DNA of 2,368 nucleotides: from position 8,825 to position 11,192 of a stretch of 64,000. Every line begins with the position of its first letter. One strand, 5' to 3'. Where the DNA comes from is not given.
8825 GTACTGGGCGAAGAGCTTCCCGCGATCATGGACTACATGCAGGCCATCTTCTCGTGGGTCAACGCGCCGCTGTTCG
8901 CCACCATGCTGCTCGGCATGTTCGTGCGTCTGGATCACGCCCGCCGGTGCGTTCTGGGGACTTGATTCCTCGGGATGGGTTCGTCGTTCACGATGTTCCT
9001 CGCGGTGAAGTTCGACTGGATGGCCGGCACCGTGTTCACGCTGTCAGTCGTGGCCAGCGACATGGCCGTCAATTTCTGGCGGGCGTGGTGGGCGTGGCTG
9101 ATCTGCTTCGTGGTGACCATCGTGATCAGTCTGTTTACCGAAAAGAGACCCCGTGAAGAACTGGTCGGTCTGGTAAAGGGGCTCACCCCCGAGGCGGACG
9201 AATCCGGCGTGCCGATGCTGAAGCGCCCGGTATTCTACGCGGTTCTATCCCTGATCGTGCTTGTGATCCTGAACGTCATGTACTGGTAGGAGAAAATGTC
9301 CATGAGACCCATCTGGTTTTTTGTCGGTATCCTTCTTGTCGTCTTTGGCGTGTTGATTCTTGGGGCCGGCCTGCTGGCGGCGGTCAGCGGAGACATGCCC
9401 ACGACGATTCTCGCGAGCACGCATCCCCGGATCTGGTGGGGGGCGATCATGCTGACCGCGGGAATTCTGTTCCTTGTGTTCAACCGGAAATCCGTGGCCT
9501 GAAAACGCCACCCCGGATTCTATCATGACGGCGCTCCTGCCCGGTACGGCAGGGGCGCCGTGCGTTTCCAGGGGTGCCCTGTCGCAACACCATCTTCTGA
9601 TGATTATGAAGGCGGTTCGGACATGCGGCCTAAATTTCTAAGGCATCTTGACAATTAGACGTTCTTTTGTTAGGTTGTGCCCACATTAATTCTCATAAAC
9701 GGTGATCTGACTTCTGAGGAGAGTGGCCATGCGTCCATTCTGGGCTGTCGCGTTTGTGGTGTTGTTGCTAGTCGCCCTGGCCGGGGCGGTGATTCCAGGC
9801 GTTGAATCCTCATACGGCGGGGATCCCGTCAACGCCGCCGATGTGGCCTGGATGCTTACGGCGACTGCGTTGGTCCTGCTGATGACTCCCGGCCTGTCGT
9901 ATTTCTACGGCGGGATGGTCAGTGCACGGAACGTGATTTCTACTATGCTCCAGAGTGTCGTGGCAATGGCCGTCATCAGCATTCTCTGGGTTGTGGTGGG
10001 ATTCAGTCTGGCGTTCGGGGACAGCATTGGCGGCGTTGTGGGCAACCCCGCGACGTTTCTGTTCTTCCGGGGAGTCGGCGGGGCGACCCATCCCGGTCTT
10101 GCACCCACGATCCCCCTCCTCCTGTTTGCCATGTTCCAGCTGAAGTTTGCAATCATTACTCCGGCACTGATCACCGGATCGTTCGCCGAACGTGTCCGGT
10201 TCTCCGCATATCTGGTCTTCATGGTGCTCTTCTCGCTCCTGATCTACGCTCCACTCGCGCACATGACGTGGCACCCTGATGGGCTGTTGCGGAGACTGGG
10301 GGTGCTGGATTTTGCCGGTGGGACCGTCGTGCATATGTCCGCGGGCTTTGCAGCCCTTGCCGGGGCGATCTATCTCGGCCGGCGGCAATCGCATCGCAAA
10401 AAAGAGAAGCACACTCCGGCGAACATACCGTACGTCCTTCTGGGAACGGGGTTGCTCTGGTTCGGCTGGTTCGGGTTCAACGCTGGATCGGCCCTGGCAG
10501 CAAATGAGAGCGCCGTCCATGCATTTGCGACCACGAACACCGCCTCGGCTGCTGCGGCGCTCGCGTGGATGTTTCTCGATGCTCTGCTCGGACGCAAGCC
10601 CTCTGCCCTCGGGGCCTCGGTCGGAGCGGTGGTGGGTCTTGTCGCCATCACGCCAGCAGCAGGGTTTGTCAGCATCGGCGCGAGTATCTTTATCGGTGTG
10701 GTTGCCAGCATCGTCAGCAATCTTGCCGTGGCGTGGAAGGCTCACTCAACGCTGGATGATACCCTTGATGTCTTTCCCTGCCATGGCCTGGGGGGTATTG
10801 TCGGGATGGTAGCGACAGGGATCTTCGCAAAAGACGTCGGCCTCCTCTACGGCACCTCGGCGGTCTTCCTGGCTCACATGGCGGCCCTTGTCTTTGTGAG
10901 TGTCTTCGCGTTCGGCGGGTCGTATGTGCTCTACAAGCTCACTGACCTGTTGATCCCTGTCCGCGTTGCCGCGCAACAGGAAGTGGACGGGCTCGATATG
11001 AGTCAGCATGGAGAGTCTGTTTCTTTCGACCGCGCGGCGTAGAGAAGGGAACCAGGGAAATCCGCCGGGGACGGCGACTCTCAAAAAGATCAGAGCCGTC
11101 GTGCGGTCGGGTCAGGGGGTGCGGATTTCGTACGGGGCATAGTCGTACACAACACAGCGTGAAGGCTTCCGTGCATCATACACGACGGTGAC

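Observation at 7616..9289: Sodium:solute symporter gene carrying at least 10 single-base frameshifts while all neighbours are intact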

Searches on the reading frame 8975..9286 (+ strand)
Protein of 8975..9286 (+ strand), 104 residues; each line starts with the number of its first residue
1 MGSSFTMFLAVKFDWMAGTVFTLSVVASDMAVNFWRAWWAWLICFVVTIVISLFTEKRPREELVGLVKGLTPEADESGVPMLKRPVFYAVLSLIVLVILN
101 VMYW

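Call 35: find_homologous_proteins(query=window:8975-9286:+)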
Query seq(104 aa) (104 aa): 130 proteins with E <= 0.001 among 132 candidates; the best 120 are listed.
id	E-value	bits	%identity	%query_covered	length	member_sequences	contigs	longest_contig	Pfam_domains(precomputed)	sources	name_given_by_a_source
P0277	6.2e-61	221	100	100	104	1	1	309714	-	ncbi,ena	-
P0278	1.9e-47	178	78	100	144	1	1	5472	-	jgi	jgi:SSS family solute:Na+ symporter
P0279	4.0e-43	164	68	100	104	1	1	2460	-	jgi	jgi:SSS family solute:Na+ symporter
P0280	2.1e-42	161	67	100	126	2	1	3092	-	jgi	-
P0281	2.2e-42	161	70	100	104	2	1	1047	-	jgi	jgi:SSS family solute:Na+ symporter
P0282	5.8e-42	160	70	99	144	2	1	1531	-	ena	-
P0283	5.8e-42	160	72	100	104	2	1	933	-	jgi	jgi:SSS family solute:Na+ symporter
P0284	7.5e-42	160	70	100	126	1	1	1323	-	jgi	-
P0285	3.8e-41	157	67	100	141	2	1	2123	-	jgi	jgi:SSS family solute:Na+ symporter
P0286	6.2e-41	157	72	100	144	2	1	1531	-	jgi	jgi:SSS family solute:Na+ symporter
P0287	8.4e-41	156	65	100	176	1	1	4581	PF00474.24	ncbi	ncbi:Na+/galactose cotransporter, partial [candidate division KSB1 bacterium]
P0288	1.3e-40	156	69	100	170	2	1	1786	PF00474.24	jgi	jgi:SSS family solute:Na+ symporter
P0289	1.9e-40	155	68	100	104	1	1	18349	-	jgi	jgi:SSS family solute:Na+ symporter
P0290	9.5e-40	153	66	100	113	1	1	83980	-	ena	-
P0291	1.7e-39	152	72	90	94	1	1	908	-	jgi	jgi:SSS family solute:Na+ symporter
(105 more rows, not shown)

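Call 36: find_encoding_contigs(protein=P0277, flank=3000, max_places=3)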
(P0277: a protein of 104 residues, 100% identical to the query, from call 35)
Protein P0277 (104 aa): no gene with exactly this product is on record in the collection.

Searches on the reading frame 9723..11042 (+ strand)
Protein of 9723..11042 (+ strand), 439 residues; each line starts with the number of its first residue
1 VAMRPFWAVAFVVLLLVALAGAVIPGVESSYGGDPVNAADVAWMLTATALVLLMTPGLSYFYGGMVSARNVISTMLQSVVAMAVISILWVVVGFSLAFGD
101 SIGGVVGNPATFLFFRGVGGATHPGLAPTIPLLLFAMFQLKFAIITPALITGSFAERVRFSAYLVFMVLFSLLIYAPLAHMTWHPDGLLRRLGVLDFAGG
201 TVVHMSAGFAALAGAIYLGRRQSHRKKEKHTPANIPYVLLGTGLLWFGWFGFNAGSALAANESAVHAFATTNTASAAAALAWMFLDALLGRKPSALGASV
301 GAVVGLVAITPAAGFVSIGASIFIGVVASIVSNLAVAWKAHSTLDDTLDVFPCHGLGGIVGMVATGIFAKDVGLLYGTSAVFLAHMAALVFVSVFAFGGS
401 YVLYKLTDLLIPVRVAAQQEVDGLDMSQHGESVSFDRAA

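Call 5: search_protein_families(library=pfam, proteins=[window:9723-11042:+])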
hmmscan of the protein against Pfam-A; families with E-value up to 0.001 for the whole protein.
window:9723-11042:+ (439 aa): 1 family
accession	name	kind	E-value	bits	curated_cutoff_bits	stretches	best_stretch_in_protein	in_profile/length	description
PF00909.26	Ammonium_transp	-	4.6e-113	378.4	23.2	1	42-432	1-397/399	Ammonium Transporter Family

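Call 8: list_cluster_members(proteins=[window:9723-11042:+, window:12048-14054:+, window:6539-7231:-, window:9296-9502:+])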
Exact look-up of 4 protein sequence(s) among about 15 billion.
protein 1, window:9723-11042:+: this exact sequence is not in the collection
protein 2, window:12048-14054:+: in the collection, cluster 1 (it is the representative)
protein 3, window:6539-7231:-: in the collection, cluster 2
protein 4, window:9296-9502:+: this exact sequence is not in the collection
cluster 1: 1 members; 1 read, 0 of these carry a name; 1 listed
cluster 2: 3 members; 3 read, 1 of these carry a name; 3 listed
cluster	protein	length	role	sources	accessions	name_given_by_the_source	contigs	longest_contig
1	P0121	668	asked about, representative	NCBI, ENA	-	-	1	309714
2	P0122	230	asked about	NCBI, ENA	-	-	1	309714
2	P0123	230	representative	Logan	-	-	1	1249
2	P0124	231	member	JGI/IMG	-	FKBP-type peptidyl-prolyl cis-trans isomerase FklB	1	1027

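Call 9: find_encoding_contigs(protein=P0121, flank=8000, max_places=4)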
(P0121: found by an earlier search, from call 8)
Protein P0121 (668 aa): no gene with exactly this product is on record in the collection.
